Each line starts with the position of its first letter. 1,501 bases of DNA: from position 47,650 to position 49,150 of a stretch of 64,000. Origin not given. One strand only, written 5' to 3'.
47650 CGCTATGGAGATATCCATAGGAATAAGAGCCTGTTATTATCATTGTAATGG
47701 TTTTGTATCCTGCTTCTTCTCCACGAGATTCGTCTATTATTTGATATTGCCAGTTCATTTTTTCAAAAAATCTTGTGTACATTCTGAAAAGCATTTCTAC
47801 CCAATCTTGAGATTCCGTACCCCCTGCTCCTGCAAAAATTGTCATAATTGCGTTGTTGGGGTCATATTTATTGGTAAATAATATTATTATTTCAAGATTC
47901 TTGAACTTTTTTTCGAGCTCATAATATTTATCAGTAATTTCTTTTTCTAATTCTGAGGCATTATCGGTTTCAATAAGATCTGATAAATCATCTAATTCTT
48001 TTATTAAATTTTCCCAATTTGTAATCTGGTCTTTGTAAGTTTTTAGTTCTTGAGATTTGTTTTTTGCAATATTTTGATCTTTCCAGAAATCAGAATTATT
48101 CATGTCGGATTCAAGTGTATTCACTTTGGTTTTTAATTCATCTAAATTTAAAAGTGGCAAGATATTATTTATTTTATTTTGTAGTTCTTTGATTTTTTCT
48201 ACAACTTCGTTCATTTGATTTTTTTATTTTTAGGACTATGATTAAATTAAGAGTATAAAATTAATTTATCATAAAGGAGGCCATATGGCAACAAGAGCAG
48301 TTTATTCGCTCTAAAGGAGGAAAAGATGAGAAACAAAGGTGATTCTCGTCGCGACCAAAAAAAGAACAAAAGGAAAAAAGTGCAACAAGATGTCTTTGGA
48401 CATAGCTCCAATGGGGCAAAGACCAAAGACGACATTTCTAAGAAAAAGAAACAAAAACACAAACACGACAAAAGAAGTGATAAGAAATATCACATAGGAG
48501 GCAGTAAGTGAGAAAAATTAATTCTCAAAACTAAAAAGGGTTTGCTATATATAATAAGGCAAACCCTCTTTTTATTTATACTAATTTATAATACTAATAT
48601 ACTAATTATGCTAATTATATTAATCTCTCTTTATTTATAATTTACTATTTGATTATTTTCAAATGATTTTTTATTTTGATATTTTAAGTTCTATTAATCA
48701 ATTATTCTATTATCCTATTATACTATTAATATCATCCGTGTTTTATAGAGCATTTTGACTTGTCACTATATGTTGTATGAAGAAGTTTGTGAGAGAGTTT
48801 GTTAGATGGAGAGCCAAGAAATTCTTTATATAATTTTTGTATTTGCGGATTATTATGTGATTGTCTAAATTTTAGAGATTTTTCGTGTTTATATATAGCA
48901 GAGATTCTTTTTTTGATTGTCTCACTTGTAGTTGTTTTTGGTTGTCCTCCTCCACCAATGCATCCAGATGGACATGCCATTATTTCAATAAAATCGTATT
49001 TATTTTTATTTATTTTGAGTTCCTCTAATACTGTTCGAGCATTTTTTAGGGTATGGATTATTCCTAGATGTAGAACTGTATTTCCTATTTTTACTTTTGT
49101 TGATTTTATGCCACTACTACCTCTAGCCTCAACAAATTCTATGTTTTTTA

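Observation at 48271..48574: Self-contained unit: uORF, then a 61-aa hyper-basic protein, then a terminator, with the uORF stop inside the main SD.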

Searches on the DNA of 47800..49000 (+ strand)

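Call 3: search_rna_families(source=window, start=47800, end=49000, threshold=evalue, max_evalue=10, show_alignments=3)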
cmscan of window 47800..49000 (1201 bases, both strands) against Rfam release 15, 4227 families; matches with E-value up to 10: 4.
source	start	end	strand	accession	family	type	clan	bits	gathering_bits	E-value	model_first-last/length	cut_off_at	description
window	48238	48328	+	RF01054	preQ1-II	Cis-reg; riboswitch;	-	24.6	47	0.17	1-99/99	no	PreQ1-II (pre queuosine) riboswitch aptamer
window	48514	48588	-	RF03480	mir-1284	Gene; miRNA;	-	21.1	80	0.67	1-92/92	no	mir-1284 microRNA precursor family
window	48528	48579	+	RF04042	mir-7961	Gene; miRNA;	-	18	90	1.8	1-56/56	no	mir-7961 microRNA precursor family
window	48471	48527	+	RF00132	snoR24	Gene; snRNA; snoRNA; CD-box;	-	18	38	4.7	1-92/92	no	Small nucleolar RNA R24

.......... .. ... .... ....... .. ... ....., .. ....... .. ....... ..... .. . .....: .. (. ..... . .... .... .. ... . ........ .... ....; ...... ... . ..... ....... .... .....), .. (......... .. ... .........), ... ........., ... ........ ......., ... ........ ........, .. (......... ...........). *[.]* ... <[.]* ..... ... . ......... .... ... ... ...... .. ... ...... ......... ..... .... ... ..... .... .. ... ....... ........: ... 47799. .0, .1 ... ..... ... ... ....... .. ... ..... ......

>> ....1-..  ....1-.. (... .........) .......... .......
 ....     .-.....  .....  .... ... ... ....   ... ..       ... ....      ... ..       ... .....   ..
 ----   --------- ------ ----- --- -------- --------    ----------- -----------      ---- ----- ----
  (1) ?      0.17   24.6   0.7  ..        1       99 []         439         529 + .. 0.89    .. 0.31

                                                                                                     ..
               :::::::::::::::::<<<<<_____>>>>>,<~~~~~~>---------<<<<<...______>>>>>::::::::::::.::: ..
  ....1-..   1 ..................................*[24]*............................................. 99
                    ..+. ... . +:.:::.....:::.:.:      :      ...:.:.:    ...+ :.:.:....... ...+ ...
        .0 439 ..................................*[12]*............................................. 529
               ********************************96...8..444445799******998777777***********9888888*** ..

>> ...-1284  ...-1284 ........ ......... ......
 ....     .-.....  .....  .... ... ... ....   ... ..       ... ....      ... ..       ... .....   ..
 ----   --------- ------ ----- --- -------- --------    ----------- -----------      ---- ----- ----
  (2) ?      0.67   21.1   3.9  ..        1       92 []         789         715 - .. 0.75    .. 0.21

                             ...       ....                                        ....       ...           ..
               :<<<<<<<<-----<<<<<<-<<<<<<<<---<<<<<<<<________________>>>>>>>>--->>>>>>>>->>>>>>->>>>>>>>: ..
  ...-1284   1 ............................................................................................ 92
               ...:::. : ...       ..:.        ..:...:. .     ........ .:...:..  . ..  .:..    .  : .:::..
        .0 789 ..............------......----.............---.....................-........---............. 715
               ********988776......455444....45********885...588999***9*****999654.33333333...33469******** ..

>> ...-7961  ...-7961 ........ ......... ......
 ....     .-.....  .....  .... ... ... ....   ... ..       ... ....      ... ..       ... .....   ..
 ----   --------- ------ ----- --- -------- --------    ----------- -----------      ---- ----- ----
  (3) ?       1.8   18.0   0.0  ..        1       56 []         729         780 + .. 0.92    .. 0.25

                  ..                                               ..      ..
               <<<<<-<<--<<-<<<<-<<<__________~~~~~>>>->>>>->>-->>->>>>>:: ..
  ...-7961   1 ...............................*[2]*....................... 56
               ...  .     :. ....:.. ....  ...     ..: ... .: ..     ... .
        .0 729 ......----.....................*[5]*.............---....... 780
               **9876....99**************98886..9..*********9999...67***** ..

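Call 76: search_rna_families(sources=[L086, L089, L092, L094, L097, L100], threshold=evalue, max_evalue=1)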
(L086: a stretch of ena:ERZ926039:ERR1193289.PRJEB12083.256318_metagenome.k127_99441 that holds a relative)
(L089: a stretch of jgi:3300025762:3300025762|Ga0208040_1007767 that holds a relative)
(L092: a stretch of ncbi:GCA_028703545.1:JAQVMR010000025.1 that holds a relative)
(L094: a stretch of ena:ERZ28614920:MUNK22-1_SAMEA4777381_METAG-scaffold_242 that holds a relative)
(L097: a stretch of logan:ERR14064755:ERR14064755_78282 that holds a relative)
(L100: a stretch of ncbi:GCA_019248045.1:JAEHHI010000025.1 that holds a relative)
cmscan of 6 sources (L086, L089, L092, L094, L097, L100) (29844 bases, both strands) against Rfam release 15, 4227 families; matches with E-value up to 1: 1.
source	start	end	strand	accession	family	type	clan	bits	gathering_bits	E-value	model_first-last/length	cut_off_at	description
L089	190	258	+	RF02520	mir-965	Gene; miRNA;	-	25.8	43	0.3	1-76/76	no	mir-965 microRNA precursor family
